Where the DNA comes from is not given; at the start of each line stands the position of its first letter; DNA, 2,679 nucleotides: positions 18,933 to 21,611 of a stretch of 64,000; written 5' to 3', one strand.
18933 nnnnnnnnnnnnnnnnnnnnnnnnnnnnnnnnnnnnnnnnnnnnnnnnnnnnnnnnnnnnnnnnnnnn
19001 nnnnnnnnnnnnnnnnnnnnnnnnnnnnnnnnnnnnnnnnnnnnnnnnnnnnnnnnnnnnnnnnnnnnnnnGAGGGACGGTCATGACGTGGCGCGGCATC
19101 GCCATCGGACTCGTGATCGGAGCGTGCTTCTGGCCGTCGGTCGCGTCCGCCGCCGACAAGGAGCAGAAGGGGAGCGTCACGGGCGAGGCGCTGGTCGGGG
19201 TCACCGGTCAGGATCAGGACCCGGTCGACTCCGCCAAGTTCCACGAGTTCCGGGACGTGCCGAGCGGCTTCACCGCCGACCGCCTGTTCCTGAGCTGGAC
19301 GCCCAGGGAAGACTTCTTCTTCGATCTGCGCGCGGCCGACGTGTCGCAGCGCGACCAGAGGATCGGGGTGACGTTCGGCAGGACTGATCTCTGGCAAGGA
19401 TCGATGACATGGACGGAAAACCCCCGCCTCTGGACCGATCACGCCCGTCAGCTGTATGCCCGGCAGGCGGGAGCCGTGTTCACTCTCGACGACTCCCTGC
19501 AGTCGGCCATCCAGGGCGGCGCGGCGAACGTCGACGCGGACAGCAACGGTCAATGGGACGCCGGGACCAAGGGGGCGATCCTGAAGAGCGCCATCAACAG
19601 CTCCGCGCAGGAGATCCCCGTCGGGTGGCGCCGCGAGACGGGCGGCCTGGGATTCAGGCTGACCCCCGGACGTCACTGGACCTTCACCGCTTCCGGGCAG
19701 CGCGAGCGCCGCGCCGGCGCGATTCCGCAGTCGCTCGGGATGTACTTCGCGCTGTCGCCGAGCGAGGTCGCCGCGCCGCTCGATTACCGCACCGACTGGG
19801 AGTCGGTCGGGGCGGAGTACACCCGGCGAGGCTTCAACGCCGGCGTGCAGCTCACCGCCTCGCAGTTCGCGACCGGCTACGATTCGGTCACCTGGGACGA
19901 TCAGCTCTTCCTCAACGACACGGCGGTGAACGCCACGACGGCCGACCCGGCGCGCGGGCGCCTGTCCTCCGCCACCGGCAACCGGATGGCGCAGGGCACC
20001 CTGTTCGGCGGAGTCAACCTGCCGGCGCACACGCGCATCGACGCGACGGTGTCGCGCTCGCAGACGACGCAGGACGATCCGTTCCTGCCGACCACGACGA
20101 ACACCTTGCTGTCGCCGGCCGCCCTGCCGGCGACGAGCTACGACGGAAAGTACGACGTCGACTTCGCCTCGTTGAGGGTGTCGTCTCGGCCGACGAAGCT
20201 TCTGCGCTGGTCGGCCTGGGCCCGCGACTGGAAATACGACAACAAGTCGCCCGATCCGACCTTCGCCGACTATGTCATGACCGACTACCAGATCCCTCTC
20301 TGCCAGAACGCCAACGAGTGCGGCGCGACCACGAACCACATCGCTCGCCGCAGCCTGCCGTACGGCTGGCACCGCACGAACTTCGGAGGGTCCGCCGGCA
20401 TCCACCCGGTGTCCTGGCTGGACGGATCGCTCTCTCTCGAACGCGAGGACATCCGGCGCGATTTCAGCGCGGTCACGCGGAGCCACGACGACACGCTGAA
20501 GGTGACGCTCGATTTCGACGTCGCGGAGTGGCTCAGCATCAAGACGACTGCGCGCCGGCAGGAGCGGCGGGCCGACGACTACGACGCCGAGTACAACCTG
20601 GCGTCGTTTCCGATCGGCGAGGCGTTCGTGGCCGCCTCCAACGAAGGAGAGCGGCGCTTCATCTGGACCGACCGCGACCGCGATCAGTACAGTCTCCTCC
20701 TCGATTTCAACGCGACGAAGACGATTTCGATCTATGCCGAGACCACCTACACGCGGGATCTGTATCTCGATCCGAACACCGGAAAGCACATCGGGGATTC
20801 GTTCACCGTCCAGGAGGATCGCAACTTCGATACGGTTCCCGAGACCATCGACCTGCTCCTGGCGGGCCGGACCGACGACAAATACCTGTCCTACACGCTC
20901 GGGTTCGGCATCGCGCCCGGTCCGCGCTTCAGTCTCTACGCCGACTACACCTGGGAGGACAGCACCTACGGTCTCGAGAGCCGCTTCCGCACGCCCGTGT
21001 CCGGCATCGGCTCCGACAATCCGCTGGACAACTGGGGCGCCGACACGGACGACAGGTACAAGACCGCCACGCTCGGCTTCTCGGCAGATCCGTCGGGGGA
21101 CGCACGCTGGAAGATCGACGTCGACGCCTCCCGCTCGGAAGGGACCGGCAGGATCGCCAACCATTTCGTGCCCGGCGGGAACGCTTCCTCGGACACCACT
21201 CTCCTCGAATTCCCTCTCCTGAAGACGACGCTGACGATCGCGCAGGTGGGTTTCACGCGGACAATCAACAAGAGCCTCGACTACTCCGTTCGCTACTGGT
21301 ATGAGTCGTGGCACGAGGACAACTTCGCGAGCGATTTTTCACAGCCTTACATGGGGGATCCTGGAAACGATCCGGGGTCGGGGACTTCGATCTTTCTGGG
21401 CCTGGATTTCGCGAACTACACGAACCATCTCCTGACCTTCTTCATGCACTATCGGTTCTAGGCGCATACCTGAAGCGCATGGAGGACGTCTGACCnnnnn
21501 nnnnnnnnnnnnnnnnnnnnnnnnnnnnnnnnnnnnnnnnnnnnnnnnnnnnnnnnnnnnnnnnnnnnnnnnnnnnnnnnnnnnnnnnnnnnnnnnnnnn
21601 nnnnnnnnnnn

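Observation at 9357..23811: Sigma-54/NtrC-controlled module coupling an MtrAB-like porin-cytochrome conduit to a quinol-type NO reductase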

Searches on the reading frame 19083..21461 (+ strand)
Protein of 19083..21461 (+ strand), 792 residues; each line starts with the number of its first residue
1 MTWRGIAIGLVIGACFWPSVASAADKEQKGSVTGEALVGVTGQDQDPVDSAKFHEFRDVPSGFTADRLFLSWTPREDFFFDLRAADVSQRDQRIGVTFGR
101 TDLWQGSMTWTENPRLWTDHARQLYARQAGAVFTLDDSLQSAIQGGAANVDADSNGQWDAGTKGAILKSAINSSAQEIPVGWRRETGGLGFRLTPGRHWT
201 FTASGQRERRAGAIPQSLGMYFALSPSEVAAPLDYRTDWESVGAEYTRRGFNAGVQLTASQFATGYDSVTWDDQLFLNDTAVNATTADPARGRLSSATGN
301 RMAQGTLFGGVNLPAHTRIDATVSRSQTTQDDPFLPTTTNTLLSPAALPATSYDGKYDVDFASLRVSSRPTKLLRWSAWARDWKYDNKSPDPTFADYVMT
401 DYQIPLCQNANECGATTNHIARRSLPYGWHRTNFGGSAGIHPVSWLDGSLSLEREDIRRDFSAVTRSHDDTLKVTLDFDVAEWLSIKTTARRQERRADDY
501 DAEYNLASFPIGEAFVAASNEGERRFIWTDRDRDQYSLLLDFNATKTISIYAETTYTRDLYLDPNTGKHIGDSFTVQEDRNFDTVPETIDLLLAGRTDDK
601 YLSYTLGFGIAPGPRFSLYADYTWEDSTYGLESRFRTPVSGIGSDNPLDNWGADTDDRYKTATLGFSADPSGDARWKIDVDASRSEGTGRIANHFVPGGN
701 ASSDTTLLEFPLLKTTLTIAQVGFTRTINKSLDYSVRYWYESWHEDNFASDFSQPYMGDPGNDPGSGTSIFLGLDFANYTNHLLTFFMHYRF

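Call 7: search_protein_families(library=ncbifam, proteins=[window:19083-21461:+], max_evalue=0.001)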
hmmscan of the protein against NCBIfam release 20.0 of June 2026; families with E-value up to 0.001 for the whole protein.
window:19083-21461:+ (792 aa): 1 family
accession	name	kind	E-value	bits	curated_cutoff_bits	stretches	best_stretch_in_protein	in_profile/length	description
TIGR03509.1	OMP_MtrB_PioB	subfamily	3.2e-51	174.6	240.05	1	38-582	5-504/662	MtrB/PioB family decaheme-associated outer membrane protein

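Call 8: search_protein_families(library=pfam, proteins=[window:19083-21461:+], max_evalue=0.001)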
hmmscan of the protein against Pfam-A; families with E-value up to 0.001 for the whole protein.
window:19083-21461:+ (792 aa): 1 family
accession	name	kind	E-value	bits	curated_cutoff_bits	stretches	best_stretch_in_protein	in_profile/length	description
PF11854.14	MtrB_PioB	-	3e-66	224.8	23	2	76-581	34-477/635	Putative outer membrane beta-barrel porin, MtrB/PioB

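Call 10: find_encoding_contigs(protein=window:19083-21461:+, flank=10000, max_places=6)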
Protein window:19083-21461:+ (792 aa): 5 contigs read that carry it; 3 places shown.
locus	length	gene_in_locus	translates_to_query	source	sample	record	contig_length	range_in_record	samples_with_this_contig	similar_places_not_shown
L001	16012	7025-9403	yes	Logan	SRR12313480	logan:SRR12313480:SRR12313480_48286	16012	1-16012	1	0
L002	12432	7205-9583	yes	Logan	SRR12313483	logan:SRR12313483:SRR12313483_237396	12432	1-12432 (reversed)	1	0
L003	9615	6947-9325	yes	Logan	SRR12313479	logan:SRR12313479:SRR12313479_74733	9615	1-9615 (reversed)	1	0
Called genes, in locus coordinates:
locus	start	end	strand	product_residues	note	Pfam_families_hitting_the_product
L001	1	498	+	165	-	?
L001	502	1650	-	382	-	PF14522:Cytochrome_C7 (faint), PF03264:Cytochrom_NNT (faint), PF13435:Cytochrome_C554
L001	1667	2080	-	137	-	-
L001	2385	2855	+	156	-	PF00582:Usp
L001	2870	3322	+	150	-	PF01814:Hemerythrin (weak)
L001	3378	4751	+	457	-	PF03264:Cytochrom_NNT (weak), PF14522:Cytochrome_C7 (faint)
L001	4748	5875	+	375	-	PF04055:Radical_SAM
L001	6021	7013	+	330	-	PF14522:Cytochrome_C7 (faint), PF14537:Cytochrom_c3_2 (faint), PF22113:Mtrc-MtrF_II-IV_dom (faint), PF22678:Cytochrom_c_NrfB-like, PF09699:Paired_CXXCH_1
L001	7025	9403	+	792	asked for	PF11854:MtrB_PioB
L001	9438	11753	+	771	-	PF22085:NorB_cytochrome_c-like, PF00115:COX1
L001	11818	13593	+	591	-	PF00069:Pkinase, PF07714:PK_Tyr_Ser-Thr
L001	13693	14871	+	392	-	PF01841:Transglut_core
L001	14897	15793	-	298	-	PF02311:AraC_binding (weak), PF00165:HTH_AraC, PF12833:HTH_18, PF00165:HTH_AraC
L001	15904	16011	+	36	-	?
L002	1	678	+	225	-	?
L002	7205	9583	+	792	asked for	PF11854:MtrB_PioB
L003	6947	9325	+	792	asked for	PF11854:MtrB_PioB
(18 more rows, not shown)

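Call 12: find_homologous_proteins(query=window:19083-21461:+, max_evalue=1e-10)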
Query window:19083-21461:+ (792 aa): 101 proteins with E <= 1e-10 among 8000 candidates.
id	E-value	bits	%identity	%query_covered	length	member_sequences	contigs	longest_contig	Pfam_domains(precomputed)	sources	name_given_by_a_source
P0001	0.0e+0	1834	100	100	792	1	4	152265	PF11854.15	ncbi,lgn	-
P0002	0.0e+0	1466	79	100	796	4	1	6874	PF11854.15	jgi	-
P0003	0.0e+0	1456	79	100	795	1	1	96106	PF11854.15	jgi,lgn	jgi:MtrB/PioB family decaheme-associated outer membrane protein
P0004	0.0e+0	1437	78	100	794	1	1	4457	PF11854.15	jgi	-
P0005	0.0e+0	1436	78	100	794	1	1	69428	PF11854.15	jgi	jgi:MtrB/PioB family decaheme-associated outer membrane protein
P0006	0.0e+0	1430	78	99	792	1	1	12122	PF11854.15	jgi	jgi:MtrB/PioB family decaheme-associated outer membrane protein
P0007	0.0e+0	1421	77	100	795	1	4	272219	PF11854.15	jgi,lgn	jgi:MtrB/PioB family decaheme-associated outer membrane protein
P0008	0.0e+0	1419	77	100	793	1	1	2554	PF11854.15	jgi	jgi:hypothetical protein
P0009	0.0e+0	1419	77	100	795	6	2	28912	PF11854.15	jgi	jgi:MtrB/PioB family decaheme-associated outer membrane protein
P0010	0.0e+0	1374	74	100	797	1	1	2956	PF11854.15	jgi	jgi:MtrB/PioB family decaheme-associated outer membrane protein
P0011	0.0e+0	1360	74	99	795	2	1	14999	PF11854.15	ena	-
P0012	0.0e+0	1352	72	99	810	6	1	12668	PF11854.15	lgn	-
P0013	0.0e+0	1339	78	93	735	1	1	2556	PF11854.15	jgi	jgi:MtrB/PioB family decaheme-associated outer membrane protein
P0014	0.0e+0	1338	75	97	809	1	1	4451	PF11854.15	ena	-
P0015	0.0e+0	1202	68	94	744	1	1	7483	PF11854.15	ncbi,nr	ncbi:MAG TPA: MtrB/PioB family outer membrane beta-barrel protein, partial [Candidatus Polarisedimen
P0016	0.0e+0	1197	66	99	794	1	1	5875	PF11854.15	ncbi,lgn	-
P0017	0.0e+0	1192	67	97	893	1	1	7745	PF11854.15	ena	-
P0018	0.0e+0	1050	59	100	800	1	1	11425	PF11854.15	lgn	-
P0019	0.0e+0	1047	72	77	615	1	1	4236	PF11854.15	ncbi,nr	ncbi:MAG TPA: MtrB/PioB family outer membrane beta-barrel protein, partial [Dongiaceae bacterium]|nr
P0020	0.0e+0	1040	62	94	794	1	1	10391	PF11854.15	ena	-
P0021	0.0e+0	1022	58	99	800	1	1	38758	PF11854.15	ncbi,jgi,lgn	-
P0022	0.0e+0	1019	58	100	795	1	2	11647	PF11854.15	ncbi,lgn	-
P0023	1.7e-294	997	57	97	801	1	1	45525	PF11854.15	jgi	-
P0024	1.4e-293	994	58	94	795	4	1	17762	PF11854.15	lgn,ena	-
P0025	2.1e-293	994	56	99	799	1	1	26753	PF11854.15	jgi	jgi:MtrB/PioB family decaheme-associated outer membrane protein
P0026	3.4e-292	990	80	66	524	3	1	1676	PF11854.15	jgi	jgi:hypothetical protein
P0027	3.9e-291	986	57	96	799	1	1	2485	PF11854.15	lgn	-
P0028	2.2e-288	977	58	97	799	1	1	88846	PF11854.15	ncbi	-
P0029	1.2e-287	975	57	96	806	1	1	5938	PF11854.15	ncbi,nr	ncbi:MAG TPA: MtrB/PioB family outer membrane beta-barrel protein [Candidatus Polarisedimenticolia b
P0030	1.7e-286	971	57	94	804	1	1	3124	PF11854.15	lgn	-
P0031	2.1e-286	971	55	98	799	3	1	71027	PF11854.15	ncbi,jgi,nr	ncbi:MAG TPA: MtrB/PioB family outer membrane beta-barrel protein [Candidatus Polarisedimenticolia b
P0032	6.0e-284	963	56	97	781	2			PF11854.15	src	-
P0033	1.5e-283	961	55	99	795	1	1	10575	PF11854.15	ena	-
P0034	6.3e-283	959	54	99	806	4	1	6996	PF11854.15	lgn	-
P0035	9.7e-283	959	57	94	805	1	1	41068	PF11854.15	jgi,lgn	jgi:MtrB/PioB family decaheme-associated outer membrane protein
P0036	2.1e-282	957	55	96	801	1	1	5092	PF11854.15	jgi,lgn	jgi:MtrB/PioB family decaheme-associated outer membrane protein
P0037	2.5e-282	957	56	96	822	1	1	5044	PF11854.15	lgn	-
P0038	4.0e-282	956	56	95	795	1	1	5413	PF11854.15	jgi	jgi:MtrB/PioB family decaheme-associated outer membrane protein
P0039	1.3e-280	951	56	98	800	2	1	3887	PF11854.15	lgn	-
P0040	9.1e-280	949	54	98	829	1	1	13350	PF11854.15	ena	-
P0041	1.2e-279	948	54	100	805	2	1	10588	PF11854.15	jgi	jgi:MtrB/PioB family decaheme-associated outer membrane protein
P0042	1.3e-278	945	55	97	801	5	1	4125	PF11854.15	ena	-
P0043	4.9e-278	943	55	98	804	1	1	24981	PF11854.15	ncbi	-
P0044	7.0e-278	942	56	97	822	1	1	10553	PF11854.15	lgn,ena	-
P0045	1.9e-277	941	53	100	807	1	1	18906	PF11854.15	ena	-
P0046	5.1e-277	940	53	100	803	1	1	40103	PF11854.15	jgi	jgi:MtrB/PioB family decaheme-associated outer membrane protein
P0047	5.3e-276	936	56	95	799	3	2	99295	PF11854.15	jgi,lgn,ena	-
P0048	2.4e-275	934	54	98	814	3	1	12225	PF11854.15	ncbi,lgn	-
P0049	3.0e-275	934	54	97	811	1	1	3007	PF11854.15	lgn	-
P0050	4.1e-275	933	54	100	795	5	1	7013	PF11854.15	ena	-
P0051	5.0e-275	933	56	95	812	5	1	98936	PF11854.15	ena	-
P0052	8.6e-275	932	54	96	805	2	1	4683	PF11854.15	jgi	-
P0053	9.0e-275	932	56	95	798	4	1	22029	PF11854.15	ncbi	-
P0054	5.2e-273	926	53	99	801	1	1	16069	PF11854.15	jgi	jgi:MtrB/PioB family decaheme-associated outer membrane protein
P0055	1.7e-271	921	54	100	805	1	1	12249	PF11854.15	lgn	-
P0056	2.5e-271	921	55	98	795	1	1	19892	PF11854.15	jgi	jgi:MtrB/PioB family decaheme-associated outer membrane protein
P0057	9.8e-271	919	53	99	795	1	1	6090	PF11854.15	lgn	-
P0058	1.4e-270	918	53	96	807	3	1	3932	PF11854.15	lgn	-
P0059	3.2e-270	917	54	100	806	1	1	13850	PF11854.15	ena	-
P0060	1.4e-269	915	55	96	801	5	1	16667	PF11854.15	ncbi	-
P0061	2.9e-269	914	51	100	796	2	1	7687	PF11854.15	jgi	jgi:MtrB/PioB family decaheme-associated outer membrane protein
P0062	8.4e-269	912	53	99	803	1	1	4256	PF11854.15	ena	-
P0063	4.0e-268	910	54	98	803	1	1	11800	PF11854.15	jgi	jgi:MtrB/PioB family decaheme-associated outer membrane protein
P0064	4.6e-268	910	54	97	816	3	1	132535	PF11854.15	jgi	jgi:MtrB/PioB family decaheme-associated outer membrane protein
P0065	1.7e-267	908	54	97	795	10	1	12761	PF11854.15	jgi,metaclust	metaclust:\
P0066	7.3e-266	903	53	94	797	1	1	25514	PF11854.15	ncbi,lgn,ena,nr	ncbi:MAG TPA: MtrB/PioB family outer membrane beta-barrel protein [Candidatus Polarisedimenticolia b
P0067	7.2e-263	893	54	95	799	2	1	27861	PF11854.15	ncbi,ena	-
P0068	7.3e-263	893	52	99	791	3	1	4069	PF11854.15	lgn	-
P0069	9.4e-263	892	54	94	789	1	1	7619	PF11854.15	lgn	-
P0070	4.3e-262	890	52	99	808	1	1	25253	PF11854.15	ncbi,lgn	-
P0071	1.2e-261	889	54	96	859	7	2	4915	PF11854.15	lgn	-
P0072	1.6e-261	888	53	99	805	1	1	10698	PF11854.15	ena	-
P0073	2.1e-261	888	52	98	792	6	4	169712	PF11854.15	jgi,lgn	jgi:MtrB/PioB family decaheme-associated outer membrane protein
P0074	2.7e-261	888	54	94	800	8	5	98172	PF11854.15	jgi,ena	jgi:MtrB/PioB family decaheme-associated outer membrane protein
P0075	6.3e-261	886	52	96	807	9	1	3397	PF11854.15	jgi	-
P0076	1.0e-260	886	53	97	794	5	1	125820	PF11854.15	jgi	jgi:MtrB/PioB family decaheme-associated outer membrane protein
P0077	1.5e-260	885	54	96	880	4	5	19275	PF11854.15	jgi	jgi:MtrB/PioB family decaheme-associated outer membrane protein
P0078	2.6e-260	884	53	97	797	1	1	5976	PF11854.15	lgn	-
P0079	3.8e-258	877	53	96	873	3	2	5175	PF11854.15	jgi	-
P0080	4.7e-257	874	53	96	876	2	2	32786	PF11854.15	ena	-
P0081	7.1e-257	873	53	97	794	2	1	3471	PF11854.15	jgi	jgi:MtrB/PioB family decaheme-associated outer membrane protein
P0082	1.4e-255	869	53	97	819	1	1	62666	PF11854.15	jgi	jgi:MtrB/PioB family decaheme-associated outer membrane protein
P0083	3.6e-255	867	51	99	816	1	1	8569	PF11854.15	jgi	jgi:MtrB/PioB family decaheme-associated outer membrane protein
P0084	1.5e-254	865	53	98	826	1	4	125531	PF11854.15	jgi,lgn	jgi:hypothetical protein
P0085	2.1e-253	861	52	97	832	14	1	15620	PF11854.15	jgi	jgi:MtrB/PioB family decaheme-associated outer membrane protein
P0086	2.1e-252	858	53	96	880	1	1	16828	PF11854.15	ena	-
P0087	2.7e-251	855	52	96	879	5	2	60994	PF11854.15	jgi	jgi:MtrB/PioB family decaheme-associated outer membrane protein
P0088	6.2e-251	853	52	96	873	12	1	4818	PF11854.15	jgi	jgi:MtrB/PioB family decaheme-associated outer membrane protein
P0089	2.3e-249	848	52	97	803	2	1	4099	PF11854.15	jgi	jgi:MtrB/PioB family decaheme-associated outer membrane protein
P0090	1.3e-248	846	52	96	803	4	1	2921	PF11854.15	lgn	-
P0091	1.9e-241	822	51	94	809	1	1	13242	PF11854.15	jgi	jgi:MtrB/PioB family decaheme-associated outer membrane protein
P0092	5.1e-241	821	50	97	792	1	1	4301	PF11854.15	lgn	-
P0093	4.6e-235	801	57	77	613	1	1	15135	PF11854.15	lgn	-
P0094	2.2e-234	799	62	72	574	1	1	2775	PF11854.15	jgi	-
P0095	6.8e-213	728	54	78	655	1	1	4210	PF11854.15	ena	-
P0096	1.1e-207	710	57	72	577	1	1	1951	PF11854.15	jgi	jgi:hypothetical protein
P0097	2.1e-207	709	55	76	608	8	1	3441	PF11854.15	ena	-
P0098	4.3e-183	629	42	95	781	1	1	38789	PF11854.15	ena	-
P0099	1.2e-171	591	40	98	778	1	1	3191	PF11854.15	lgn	-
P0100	6.9e-20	89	25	97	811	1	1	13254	PF11854.15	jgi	jgi:Putative outer membrane beta-barrel porin, MtrB/PioB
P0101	9.9e-11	59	23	68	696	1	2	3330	PF11854.15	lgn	-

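Call 14: find_related_loci(query=A1, collection=genome_contigs, flank=10000)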
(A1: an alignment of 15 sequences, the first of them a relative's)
Query A1 (792 aa) in genome_contigs; peptide patterns used: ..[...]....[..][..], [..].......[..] (x = any residue, [..] = any of these).
93 stretches matched a pattern; 17 encode a relative of the query (tblastn E <= 1e-3); 17 distinct loci.
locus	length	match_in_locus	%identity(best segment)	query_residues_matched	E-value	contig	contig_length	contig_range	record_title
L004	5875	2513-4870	66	6-792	0e+0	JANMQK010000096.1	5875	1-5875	MAG: Acidobacteriota bacterium isolate OTE_51_metabat_25 OTE_51_k141_4051321, whole genome shotgun sequence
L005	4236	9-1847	72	180-792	0e+0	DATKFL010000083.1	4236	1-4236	MAG TPA_asm: Dongiaceae bacterium isolate SMAG_U14524 k141_1085071, whole genome shotgun sequence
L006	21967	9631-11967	56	18-792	0e+0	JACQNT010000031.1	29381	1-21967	MAG: Acidobacteria bacterium isolate NC_groundwater_1262_Ag_S-0.2um_70_65 S_p2_S4_coassembly_k141_520729, whole genome s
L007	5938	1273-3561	57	32-790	0e+0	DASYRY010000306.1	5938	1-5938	MAG TPA_asm: Candidatus Polarisedimenticolia bacterium isolate SMAG_U4523 k141_1612000, whole genome shotgun sequence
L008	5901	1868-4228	55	9-792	0e+0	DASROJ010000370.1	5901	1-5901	MAG TPA_asm: Patescibacteria group bacterium isolate SMAG_U10265 k141_2494527, whole genome shotgun sequence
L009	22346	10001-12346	55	18-792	0e+0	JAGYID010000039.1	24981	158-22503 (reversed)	MAG: Acidobacteria bacterium isolate CR_Sed_300A_bin.1 scaffold_251, whole genome shotgun sequence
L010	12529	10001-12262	55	44-792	0e+0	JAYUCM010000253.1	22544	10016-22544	MAG: Acidobacteriota bacterium isolate GFS_6979 GFS_6979_252, whole genome shotgun sequence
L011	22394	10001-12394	58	6-792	0e+0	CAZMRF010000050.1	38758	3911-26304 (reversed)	MAG TPA_asm: uncultured Acidobacteriota bacterium isolate SRP119689_co1_145 genome assembly, contig: NODE_1249_length_38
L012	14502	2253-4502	56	44-792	0e+0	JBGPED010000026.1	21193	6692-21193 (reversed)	MAG: Acidobacteriota bacterium isolate OBJ_0618_7090110_99 k141_10794304_length_21193_cov_35.1464, whole genome shotgun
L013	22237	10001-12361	54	5-792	0e+0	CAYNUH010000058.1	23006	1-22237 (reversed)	MAG TPA_asm: uncultured Acidobacteriota bacterium isolate SRP119689_co1_262 genome assembly, contig: NODE_2915_length_23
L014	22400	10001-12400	52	5-792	0e+0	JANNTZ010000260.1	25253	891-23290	MAG: Acidobacteriota bacterium isolate SOY_30_metabat_319 SOY_30_k141_903238, whole genome shotgun sequence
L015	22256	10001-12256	53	49-792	0e+0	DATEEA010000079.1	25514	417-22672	MAG TPA_asm: Candidatus Polarisedimenticolia bacterium isolate SMAG_U8721 k141_1139142, whole genome shotgun sequence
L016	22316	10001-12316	53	30-792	0e+0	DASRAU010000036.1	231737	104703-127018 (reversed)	MAG TPA_asm: Verrucomicrobiia bacterium isolate SMAG_U11126 k141_4905955, whole genome shotgun sequence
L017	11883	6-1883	56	170-792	0e+0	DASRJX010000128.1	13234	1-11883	MAG TPA_asm: Candidatus Cryosericum sp. isolate SMAG_U10147 k141_1809691, whole genome shotgun sequence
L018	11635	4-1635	53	257-792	2e-176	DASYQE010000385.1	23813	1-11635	MAG TPA_asm: Candidatus Polarisedimenticolia bacterium isolate SMAG_U4477 k141_1758178, whole genome shotgun sequence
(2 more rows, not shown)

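Call 17: find_encoding_contigs(protein=P0007, flank=10000, max_places=2)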
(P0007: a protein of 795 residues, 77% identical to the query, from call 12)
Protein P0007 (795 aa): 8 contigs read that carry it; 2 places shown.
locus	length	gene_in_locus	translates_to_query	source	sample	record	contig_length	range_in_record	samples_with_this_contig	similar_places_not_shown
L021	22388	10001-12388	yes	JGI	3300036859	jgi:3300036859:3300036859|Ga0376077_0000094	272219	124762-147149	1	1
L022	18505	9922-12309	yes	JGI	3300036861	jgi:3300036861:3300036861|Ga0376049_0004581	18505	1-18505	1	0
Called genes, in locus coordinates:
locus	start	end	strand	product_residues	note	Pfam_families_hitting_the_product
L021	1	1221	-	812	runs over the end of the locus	PF00690:Cation_ATPase_N, PF00122:E1-E2_ATPase, PF00702:Hydrolase, PF00689:Cation_ATPase_C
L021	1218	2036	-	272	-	PF01226:Form_Nir_trans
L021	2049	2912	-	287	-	PF00582:Usp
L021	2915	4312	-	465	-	PF04055:Radical_SAM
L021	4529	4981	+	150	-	PF00582:Usp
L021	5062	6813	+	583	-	PF01590:GAF, PF13185:GAF_2, PF13492:GAF_3 (weak), PF00512:HisKA, PF02518:HATPase_c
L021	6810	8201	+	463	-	PF00072:Response_reg, PF13191:AAA_16 (weak), PF00158:Sigma54_activat, PF14532:Sigma54_activ_2, PF07728:AAA_5 (weak), PF25601:AAA_lid_14, PF02954:HTH_8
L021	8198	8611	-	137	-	-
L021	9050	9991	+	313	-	PF22113:Mtrc-MtrF_II-IV_dom (weak), PF14537:Cytochrom_c3_2 (faint), PF22678:Cytochrom_c_NrfB-like, PF14522:Cytochrome_C7 (weak), PF09699:Paired_CXXCH_1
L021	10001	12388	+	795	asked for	PF11854:MtrB_PioB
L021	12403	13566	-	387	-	PF14522:Cytochrome_C7 (faint), PF13435:Cytochrome_C554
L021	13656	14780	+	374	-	PF04055:Radical_SAM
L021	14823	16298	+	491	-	PF03264:Cytochrom_NNT (weak)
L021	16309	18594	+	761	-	PF22085:NorB_cytochrome_c-like, PF00115:COX1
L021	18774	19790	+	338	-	-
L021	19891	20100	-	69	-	PF07311:Dodecin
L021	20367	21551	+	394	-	PF13688:Reprolysin_5 (faint), PF13582:Reprolysin_3 (weak)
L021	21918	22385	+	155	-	PF01590:GAF (weak), PF13185:GAF_2 (weak)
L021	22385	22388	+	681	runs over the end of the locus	PF08448:PAS_4 (weak), PF00989:PAS, PF13188:PAS_8, PF08448:PAS_4 (weak), PF13426:PAS_9, PF00512:HisKA, PF02518:HATPase_c, PF00072:Response_reg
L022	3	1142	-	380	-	?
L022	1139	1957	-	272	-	PF01226:Form_Nir_trans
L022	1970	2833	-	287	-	PF00582:Usp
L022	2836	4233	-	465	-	PF04055:Radical_SAM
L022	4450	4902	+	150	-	PF00582:Usp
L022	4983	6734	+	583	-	PF01590:GAF, PF13185:GAF_2, PF13492:GAF_3 (weak), PF00512:HisKA, PF02518:HATPase_c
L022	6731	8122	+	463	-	PF00072:Response_reg, PF13191:AAA_16 (weak), PF00158:Sigma54_activat, PF14532:Sigma54_activ_2, PF07728:AAA_5 (weak), PF25601:AAA_lid_14, PF02954:HTH_8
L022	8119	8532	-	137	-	-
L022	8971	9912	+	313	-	PF22113:Mtrc-MtrF_II-IV_dom (weak), PF14537:Cytochrom_c3_2 (faint), PF22678:Cytochrom_c_NrfB-like, PF14522:Cytochrome_C7 (weak), PF09699:Paired_CXXCH_1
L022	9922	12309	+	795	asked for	PF11854:MtrB_PioB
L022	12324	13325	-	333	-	PF14522:Cytochrome_C7 (faint)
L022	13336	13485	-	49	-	-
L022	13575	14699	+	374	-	PF04055:Radical_SAM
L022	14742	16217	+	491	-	PF03264:Cytochrom_NNT (weak)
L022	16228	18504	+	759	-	?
